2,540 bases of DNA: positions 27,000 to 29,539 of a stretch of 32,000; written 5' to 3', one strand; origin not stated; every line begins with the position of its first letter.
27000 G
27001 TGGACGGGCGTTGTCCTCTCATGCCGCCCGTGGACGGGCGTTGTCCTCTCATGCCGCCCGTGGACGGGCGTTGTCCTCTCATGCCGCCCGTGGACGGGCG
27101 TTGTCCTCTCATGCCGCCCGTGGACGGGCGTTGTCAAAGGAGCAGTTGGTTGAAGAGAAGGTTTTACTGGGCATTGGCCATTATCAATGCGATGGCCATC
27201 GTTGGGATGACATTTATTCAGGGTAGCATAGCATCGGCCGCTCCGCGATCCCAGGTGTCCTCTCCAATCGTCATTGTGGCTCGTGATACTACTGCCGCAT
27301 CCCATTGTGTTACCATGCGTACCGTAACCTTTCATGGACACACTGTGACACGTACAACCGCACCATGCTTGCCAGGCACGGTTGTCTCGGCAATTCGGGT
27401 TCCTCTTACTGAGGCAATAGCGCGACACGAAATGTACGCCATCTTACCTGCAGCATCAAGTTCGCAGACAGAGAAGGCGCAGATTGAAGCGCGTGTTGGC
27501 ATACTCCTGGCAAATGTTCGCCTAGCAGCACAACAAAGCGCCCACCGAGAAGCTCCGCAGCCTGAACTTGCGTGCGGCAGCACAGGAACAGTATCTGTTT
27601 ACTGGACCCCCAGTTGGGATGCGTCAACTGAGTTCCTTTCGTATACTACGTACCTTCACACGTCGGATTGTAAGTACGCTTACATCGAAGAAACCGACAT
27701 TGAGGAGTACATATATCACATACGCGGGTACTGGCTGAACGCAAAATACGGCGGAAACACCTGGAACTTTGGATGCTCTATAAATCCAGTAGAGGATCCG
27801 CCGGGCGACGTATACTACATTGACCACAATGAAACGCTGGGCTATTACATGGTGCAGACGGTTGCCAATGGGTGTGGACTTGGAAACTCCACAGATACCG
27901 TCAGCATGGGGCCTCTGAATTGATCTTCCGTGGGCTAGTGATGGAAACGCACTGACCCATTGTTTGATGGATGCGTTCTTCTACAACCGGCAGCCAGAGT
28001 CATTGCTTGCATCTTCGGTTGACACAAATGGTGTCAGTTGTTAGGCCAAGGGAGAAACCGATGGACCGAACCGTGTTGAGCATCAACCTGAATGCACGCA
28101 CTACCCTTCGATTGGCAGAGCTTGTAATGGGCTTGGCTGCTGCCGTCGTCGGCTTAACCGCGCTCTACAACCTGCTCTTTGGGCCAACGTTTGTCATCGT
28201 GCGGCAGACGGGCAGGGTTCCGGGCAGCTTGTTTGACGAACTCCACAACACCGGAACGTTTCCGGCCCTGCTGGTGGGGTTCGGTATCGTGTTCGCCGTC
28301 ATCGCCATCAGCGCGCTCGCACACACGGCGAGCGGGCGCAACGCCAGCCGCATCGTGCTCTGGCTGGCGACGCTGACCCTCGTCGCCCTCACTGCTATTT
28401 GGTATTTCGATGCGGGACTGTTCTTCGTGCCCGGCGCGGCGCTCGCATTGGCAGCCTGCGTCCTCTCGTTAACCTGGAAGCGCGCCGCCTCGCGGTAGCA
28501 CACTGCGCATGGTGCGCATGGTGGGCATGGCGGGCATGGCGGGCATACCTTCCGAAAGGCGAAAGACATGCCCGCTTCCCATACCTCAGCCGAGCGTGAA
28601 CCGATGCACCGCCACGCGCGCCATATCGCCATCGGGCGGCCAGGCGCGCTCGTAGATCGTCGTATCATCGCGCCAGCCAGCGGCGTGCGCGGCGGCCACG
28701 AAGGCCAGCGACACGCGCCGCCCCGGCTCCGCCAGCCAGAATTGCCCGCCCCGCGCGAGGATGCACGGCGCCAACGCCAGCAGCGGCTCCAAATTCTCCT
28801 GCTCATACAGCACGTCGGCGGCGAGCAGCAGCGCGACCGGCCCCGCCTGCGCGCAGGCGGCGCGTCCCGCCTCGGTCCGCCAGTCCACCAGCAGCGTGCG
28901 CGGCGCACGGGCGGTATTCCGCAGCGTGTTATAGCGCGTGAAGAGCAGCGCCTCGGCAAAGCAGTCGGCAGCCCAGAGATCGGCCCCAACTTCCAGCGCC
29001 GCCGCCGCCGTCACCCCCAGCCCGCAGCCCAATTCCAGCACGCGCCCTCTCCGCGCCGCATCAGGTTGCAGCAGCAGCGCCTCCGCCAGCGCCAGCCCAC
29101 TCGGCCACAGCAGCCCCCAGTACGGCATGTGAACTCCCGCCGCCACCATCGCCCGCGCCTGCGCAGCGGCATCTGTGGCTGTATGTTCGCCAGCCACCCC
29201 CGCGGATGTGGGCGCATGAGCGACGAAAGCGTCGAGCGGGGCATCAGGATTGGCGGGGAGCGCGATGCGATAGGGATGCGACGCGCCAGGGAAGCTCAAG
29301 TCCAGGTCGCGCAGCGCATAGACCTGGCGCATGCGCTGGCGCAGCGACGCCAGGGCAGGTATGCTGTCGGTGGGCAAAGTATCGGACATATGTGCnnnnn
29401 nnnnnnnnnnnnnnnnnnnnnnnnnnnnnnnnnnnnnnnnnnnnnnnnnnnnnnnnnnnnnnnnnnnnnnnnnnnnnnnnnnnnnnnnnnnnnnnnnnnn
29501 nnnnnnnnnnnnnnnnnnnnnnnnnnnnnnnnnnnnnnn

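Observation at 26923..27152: Five perfect head-to-tail 30-bp hairpin units placed exactly between a near-consensus promoter and the RBS of an orphan secreted-protein gene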

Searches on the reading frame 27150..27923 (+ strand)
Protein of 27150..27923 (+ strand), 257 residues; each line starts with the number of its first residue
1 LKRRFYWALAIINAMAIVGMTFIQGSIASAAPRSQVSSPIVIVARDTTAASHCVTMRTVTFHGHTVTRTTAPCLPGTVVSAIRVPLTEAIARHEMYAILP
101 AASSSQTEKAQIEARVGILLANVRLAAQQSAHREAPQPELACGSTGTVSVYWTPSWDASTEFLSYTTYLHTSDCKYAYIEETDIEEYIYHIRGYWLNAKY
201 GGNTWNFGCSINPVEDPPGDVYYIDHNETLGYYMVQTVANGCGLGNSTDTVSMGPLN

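Call 9: search_protein_families(library=pfam, proteins=[window:27150-27923:+], max_evalue=0.01)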
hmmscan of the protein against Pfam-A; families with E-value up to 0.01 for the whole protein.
window:27150-27923:+ (257 aa): 0 families

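Call 10: find_encoding_contigs(protein=window:27150-27923:+, flank=10000)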
Protein window:27150-27923:+ (257 aa): no gene with exactly this product is on record in the collection.

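Call 14: find_homologous_proteins(query=window:27150-27923:+, max_evalue=0.001)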
Query window:27150-27923:+ (257 aa): 1 proteins with E <= 0.001 among 414 candidates.
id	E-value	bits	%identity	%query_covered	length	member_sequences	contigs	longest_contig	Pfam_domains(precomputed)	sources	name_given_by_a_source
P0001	3.9e-107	375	100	63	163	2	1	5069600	-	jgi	jgi:hypothetical protein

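Call 24: search_protein_representatives(protein=window:27150-27923:+)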
Query: 257 residues. Proteins with E-value up to 0.001 (for the whole library): 118; up to 1e-10: 50; up to 1e-30: 3. The best 118 are listed.
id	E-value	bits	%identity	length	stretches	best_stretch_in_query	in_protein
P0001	1.2e-107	375.0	100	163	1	95-257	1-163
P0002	8.2e-57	208.6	46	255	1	15-257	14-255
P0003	6.3e-45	169.6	42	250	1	30-257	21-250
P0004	8.3e-25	103.7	30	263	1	14-241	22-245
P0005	1.1e-23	100.0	32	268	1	14-238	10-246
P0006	2.2e-23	99.1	33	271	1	11-249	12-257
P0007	1.8e-22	96.1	32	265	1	3-256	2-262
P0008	2.3e-22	95.7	28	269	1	3-240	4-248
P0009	2.4e-21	92.4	33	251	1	24-242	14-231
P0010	1.2e-19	86.8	33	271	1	10-253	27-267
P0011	3.1e-19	85.5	33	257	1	21-213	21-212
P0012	4.0e-19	85.1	33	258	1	23-256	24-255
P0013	2.0e-18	82.8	28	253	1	8-256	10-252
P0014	7.6e-18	80.9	31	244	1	11-256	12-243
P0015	3.5e-17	78.7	32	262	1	12-239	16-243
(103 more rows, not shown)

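Call 28: find_encoding_contigs(protein=P0002, flank=5000, max_places=4)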
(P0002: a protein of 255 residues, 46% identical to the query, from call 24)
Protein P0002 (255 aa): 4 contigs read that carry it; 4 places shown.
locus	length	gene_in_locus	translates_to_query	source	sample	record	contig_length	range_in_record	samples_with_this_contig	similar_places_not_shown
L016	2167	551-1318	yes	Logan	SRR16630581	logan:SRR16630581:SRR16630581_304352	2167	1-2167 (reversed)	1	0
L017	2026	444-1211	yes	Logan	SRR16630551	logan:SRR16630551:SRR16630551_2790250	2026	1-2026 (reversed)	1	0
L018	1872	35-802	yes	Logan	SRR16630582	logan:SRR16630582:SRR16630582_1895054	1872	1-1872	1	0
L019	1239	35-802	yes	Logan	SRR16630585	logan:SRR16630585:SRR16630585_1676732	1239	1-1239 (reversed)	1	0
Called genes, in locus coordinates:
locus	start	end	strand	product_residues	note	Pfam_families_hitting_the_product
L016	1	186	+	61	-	?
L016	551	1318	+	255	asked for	-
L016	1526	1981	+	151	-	-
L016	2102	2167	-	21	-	?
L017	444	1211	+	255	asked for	-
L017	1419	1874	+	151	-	-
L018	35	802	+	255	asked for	-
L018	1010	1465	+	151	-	-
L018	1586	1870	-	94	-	?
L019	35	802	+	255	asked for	-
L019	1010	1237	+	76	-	?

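Call 36: find_encoding_contigs(protein=P0003, flank=4000, max_places=4)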
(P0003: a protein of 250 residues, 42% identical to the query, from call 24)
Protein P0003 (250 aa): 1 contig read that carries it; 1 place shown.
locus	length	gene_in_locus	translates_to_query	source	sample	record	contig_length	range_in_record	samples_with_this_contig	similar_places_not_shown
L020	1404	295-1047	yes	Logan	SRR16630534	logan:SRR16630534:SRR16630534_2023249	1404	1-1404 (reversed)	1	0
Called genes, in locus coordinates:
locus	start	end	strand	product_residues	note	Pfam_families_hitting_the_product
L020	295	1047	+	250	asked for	-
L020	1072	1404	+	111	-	?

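Call 37: find_encoding_contigs(protein=P0004, flank=4000, max_places=4)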
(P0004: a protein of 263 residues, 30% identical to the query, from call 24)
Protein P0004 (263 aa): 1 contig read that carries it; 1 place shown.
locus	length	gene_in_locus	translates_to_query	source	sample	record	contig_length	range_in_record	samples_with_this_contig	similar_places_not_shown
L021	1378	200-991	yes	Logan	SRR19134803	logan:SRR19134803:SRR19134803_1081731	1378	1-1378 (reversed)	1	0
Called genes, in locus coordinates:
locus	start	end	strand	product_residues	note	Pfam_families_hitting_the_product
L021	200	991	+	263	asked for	-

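Call 38: find_encoding_contigs(protein=P0006, flank=4000, max_places=4)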
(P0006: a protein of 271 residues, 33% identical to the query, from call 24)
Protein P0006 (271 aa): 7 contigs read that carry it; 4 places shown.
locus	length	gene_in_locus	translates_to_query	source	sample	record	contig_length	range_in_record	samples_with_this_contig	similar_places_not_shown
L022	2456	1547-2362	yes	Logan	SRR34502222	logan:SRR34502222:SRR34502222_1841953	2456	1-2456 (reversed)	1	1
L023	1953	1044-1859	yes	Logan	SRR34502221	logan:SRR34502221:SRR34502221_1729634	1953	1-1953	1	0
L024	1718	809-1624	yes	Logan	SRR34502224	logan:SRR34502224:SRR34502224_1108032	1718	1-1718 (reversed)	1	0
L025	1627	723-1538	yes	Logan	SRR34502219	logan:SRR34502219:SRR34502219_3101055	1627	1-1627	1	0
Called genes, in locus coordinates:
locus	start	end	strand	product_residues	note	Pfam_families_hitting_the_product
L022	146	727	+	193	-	-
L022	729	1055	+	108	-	PF00196:GerE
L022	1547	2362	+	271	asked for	-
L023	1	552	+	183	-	?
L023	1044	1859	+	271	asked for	-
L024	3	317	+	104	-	?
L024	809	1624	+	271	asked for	-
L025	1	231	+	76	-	?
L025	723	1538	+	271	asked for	-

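Call 60: predict_structure(alignment_id=A2)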
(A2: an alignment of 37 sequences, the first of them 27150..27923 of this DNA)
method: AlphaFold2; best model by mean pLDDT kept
length: 257 residues; sequences in the alignment: 37
mean_pLDDT: 88.2   pTM: 0.80
mean pLDDT of the five models: 88.2, 87.5, 86.5, 86.1, 85.9
residues with pLDDT >= 90: 181; 70-90: 40; 50-70: 36; < 50: 0
segments of 3 or more residues with pLDDT < 50: none
pLDDT, mean of each block of 10 residues (from residue 1): 67 68 56 76 98 96 92 97 97 96 94 96 95 75 95 96 96 96 90 93 90 59 95 95 91 94
secondary structure, 60 per line:
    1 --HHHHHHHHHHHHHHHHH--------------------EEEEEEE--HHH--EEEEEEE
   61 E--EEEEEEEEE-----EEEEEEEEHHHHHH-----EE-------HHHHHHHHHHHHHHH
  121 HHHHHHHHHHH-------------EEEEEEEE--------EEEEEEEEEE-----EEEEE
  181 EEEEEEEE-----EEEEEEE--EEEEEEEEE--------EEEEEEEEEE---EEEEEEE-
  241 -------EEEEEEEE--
elements in order: H3-19 E40-46 E54-61 E64-72 E78-85 H86-91 H106-131 E145-152 E161-170 E176-188 E194-200 E203-211 E220-229 E233-239 E248-255

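Call 64: fold_search(model_id=the predicted structure, library=pdb)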
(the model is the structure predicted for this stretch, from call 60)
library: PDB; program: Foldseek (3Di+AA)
matches with E <= 10: 473; with E <= 0.001: 0
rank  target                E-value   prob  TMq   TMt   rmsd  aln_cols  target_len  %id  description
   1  9hpm_A                1.3e-02  0.15  0.15  0.05  25.4       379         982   10  E. coli beta-galactosidase labeled with Chromeo P503 dye purified using MISO from 1ug (released 2025-11-05)
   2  9y45_A                2.4e-02  0.08  0.11  0.05  23.4       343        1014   10  His-tagged beta galactosidase (LacZ) on a Ni-NTA lipid monolayer grid (released 2025-11-26)
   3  8dnt_R                2.8e-02  0.12  0.13  0.12  20.1       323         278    9  SARS-CoV-2 specific T cell receptor (released 2023-07-19)
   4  9awt_A                4.1e-02  0.15  0.12  0.07  13.3       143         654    9  Structure of the A type blood alpha-D-galactosamine galactosaminidase from Flavonifractor plautii in complex with GalN (released 2024-12-18)
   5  8ri6_A                4.3e-02  0.12  0.15  0.05  24.1       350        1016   10  Beta-galactosidase (LacZ) purified from E. coli. (released 2025-01-01)
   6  3dyo_A                5.6e-02  0.11  0.16  0.05  24.4       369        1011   11  E. coli (lacZ) beta-galactosidase (H418N) in complex with IPTG (released 2008-10-28)
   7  7bgl_a                5.6e-02  0.10  0.15  0.13  21.1       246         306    6  Salmonella LP ring 26 mer refined in C26 map (released 2021-05-05)
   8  7nvg_r3               6.3e-02  0.09  0.14  0.13  21.1       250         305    6  Salmonella flagellar basal body refined in C1 map (released 2021-05-05)
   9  9hlm_A                6.6e-02  0.10  0.15  0.05  24.4       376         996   10  Soft-landed and rehydrated beta-galactosidase (best particles) (released 2025-12-17)
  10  7brs_B                6.6e-02  0.05  0.11  0.05  23.1       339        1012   10  E.coli beta-galactosidase (E537Q) in complex with fluorescent probe KSA02 (released 2021-03-03)
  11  7btk_C                8.7e-02  0.10  0.15  0.05  24.0       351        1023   11  E.coli beta-galactosidase (E537Q) in complex with fluorescent probe KSA01 (released 2021-03-03)
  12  1px3_D                9.1e-02  0.08  0.15  0.05  25.0       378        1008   10  E. COLI (LACZ) BETA-GALACTOSIDASE (G794A) (released 2004-06-15)
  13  7cbl_a                9.1e-02  0.07  0.12  0.11  21.0       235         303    6  Cryo-EM structure of the flagellar LP ring from Salmonella (released 2021-04-28)
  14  4ttg_A                1.1e-01  0.09  0.15  0.05  24.1       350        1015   11  Beta-galactosidase (E. coli) in the presence of potassium chloride. (released 2015-03-25)
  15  3iaq_A                1.1e-01  0.05  0.11  0.05  24.1       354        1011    9  E. coli (lacz) beta-galactosidase (E416V) (released 2009-12-29)
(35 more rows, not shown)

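Call 78: find_encoding_contigs(protein=P0005, flank=3000, max_places=3)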
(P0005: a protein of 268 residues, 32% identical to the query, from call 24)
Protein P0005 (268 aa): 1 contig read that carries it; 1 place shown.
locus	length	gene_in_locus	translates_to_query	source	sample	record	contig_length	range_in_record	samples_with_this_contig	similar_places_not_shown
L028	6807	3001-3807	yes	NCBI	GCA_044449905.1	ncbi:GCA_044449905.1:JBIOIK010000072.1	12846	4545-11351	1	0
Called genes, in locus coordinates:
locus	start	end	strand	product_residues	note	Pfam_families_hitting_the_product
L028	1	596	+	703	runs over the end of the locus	PF17874:TPR_MalT, PF13424:TPR_12, PF03704:BTAD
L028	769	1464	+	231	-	PF00561:Abhydrolase_1, PF12146:Hydrolase_4, PF12697:Abhydrolase_6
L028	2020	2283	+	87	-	-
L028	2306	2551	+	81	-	PF14407:Frankia_peptide (weak)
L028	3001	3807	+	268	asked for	-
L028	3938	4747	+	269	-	-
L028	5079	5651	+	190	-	-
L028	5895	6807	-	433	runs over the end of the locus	PF00202:Aminotran_3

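Call 79: find_encoding_contigs(protein=P0007, flank=3000, max_places=3)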
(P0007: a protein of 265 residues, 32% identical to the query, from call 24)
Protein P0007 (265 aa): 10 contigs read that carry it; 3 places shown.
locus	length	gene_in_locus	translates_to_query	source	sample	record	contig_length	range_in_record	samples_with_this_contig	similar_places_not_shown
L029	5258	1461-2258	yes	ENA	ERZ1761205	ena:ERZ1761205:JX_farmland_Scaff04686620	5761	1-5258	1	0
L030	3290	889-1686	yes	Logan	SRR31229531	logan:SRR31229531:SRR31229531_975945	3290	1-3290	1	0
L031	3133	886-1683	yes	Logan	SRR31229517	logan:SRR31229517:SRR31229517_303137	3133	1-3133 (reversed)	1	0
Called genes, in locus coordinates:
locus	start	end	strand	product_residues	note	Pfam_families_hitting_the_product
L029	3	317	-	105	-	?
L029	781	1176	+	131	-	PF00486:Trans_reg_C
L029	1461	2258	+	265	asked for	-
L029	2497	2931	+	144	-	PF03551:PadR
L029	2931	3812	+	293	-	PF22564:HAAS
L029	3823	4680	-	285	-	PF00583:Acetyltransf_1, PF13508:Acetyltransf_7 (weak), PF08445:FR47 (weak)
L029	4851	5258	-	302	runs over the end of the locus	?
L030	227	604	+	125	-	PF00486:Trans_reg_C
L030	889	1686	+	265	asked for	-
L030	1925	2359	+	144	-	PF03551:PadR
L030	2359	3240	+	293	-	PF22564:HAAS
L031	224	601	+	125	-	PF00486:Trans_reg_C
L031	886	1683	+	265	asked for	-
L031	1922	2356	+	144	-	PF03551:PadR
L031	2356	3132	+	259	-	?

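Call 80: find_encoding_contigs(protein=P0008, flank=3000, max_places=3)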
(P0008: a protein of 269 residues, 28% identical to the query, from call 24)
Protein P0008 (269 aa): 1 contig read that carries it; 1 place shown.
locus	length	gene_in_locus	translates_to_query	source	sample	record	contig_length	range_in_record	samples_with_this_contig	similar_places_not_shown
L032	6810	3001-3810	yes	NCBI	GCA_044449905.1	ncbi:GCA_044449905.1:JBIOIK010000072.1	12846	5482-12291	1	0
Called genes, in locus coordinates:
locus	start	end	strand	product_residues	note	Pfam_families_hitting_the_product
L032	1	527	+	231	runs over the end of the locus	PF00561:Abhydrolase_1, PF12146:Hydrolase_4, PF12697:Abhydrolase_6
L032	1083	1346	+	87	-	-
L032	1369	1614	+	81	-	PF14407:Frankia_peptide (weak)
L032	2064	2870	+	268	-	-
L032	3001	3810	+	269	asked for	-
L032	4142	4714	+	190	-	-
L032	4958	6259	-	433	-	PF00202:Aminotran_3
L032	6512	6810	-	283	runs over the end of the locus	PF03816:LytR_cpsA_psr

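Call 86: search_protein_families(library=ncbifam, proteins=[window:27150-27923:+], max_evalue=0.01)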
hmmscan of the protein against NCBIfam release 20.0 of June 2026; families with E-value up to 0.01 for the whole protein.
window:27150-27923:+ (257 aa): 0 families

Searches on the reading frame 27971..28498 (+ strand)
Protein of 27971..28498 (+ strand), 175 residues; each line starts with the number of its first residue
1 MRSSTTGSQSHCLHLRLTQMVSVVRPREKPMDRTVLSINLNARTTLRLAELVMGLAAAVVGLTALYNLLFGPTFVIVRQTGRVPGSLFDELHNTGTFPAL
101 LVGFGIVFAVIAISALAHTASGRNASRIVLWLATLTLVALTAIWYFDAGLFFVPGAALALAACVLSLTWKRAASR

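Call 9: search_protein_families(library=pfam, proteins=[window:27971-28498:+], max_evalue=0.01)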
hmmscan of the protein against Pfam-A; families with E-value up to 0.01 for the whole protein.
window:27971-28498:+ (175 aa): 0 families

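Call 67: find_encoding_contigs(protein=window:28061-28498:+, flank=3000, max_places=5)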
Protein window:28061-28498:+ (145 aa): 2 contigs read that carry it; 2 places shown.
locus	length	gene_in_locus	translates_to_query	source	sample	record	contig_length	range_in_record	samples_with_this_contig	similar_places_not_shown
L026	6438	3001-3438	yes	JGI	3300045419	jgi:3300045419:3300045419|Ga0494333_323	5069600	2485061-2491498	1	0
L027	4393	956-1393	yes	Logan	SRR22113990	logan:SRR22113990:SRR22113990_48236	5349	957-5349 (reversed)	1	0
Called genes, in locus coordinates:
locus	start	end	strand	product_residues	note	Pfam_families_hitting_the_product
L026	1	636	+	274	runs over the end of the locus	PF00230:MIP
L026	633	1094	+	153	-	PF01451:LMWPc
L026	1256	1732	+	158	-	-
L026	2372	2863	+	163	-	-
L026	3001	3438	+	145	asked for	-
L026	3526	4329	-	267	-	PF10294:Methyltransf_16 (weak)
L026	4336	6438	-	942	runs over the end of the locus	PF01590:GAF, PF13185:GAF_2 (weak), PF08448:PAS_4, PF01590:GAF, PF13185:GAF_2, PF13492:GAF_3, PF00512:HisKA, PF02518:HATPase_c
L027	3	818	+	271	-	?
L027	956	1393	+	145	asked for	-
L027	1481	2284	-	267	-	PF10294:Methyltransf_16 (weak)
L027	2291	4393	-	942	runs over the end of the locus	PF01590:GAF, PF13185:GAF_2 (weak), PF08448:PAS_4, PF01590:GAF, PF13185:GAF_2, PF13492:GAF_3, PF00512:HisKA, PF02518:HATPase_c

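Call 86: search_protein_families(library=ncbifam, proteins=[window:28061-28498:+], max_evalue=0.01)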
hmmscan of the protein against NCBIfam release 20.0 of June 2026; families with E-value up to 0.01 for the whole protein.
window:28061-28498:+ (145 aa): 0 families

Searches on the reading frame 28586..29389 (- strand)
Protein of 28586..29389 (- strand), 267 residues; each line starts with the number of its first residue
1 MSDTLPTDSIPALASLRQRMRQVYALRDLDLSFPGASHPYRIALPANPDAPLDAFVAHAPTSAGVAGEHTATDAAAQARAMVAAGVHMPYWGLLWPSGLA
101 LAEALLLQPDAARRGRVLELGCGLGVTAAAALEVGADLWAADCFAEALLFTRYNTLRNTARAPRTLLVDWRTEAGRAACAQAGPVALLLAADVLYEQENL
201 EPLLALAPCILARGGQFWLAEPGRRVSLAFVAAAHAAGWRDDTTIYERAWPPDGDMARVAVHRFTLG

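Call 9: search_protein_families(library=pfam, proteins=[window:28586-29389:-], max_evalue=0.01)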
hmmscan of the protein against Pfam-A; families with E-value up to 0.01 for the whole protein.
window:28586-29389:- (267 aa): 4 families
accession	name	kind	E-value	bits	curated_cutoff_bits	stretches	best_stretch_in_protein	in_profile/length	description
PF10294.15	Methyltransf_16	-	4.2e-06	27.1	21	1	94-206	21-142/174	Lysine methyltransferase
PF13489.12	Methyltransf_23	-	0.00012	22.3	27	1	106-227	14-124/164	Methyltransferase domain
PF05175.20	MTS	-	0.00041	20.5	23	1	106-162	23-82/170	Methyltransferase small domain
PF06325.19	PrmA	-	0.0063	16.5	22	1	114-164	162-212/296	Ribosomal protein L11 methyltransferase (PrmA)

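Call 18: find_related_loci(query=window:28586-29389:-, collection=genome_contigs, flank=10000)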
Query window:28586-29389:- (267 aa) in genome_contigs; peptide patterns used: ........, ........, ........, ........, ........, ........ (x = any residue, [..] = any of these).
70 stretches matched a pattern; 12 encode a relative of the query (tblastn E <= 1e-3); 12 distinct loci.
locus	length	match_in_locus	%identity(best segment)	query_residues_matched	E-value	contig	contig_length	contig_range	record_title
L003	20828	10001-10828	63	13-266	6e-96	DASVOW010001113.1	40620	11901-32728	MAG TPA_asm: Ktedonobacterales bacterium isolate SMAG_U3163 k141_525462, whole genome shotgun sequence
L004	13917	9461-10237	62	9-265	2e-90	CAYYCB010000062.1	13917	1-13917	MAG TPA_asm: uncultured Ktedonobacterales bacterium isolate SRP272529_co2_235 genome assembly, contig: NODE_7746_length_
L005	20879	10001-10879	53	13-264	3e-87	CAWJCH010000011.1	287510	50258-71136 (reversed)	MAG: uncultured Chloroflexia bacterium isolate MFD06714.bin.2.15 genome assembly, contig: contig_20618, whole genome sho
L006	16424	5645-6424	60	20-265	2e-78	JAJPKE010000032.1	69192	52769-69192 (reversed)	MAG: Chloroflexota bacterium isolate Centralia_MAG_65 k107_31371630, whole genome shotgun sequence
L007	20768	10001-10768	55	16-266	3e-78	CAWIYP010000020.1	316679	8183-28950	MAG: uncultured Chloroflexia bacterium isolate MFD05942.bin.2.246 genome assembly, contig: contig_46962, whole genome sh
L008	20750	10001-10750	70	20-266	2e-73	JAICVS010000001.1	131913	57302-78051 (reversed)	MAG: Ktedonobacterales bacterium isolate LS_FP_2_bin.4 k141_2163671_length_131913_cov_12.7272, whole genome shotgun sequ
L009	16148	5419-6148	67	22-266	8e-62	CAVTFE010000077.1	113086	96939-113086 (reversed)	MAG: uncultured bacterium isolate MFD00822.bin.2.150 genome assembly, contig: contig_77770, whole genome shotgun sequenc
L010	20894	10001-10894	50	15-266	8e-68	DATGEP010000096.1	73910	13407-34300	MAG TPA_asm: Ktedonobacterales bacterium isolate SMAG_U9705 k141_474869, whole genome shotgun sequence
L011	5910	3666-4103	36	89-242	2e-20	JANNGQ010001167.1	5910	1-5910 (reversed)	MAG: Planctomycetota bacterium isolate SOY_6_C_metabat_405_sub SOY_6_C_k141_1363522, whole genome shotgun sequence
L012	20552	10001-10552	29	32-240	4e-18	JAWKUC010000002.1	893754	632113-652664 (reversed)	MAG: Planctomycetaceae bacterium isolate ABC1.68 ABC1.68.fa-2, whole genome shotgun sequence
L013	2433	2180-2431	46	24-99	1e-13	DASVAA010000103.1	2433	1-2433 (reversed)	MAG TPA_asm: Ktedonobacterales bacterium isolate SMAG_U1939 k141_619310, whole genome shotgun sequence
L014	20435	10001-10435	29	73-224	1e-10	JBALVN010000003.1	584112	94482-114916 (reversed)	MAG: Halioglobus sp. isolate 5NakV-09 NODE_3_length_584112_cov_35.188949, whole genome shotgun sequence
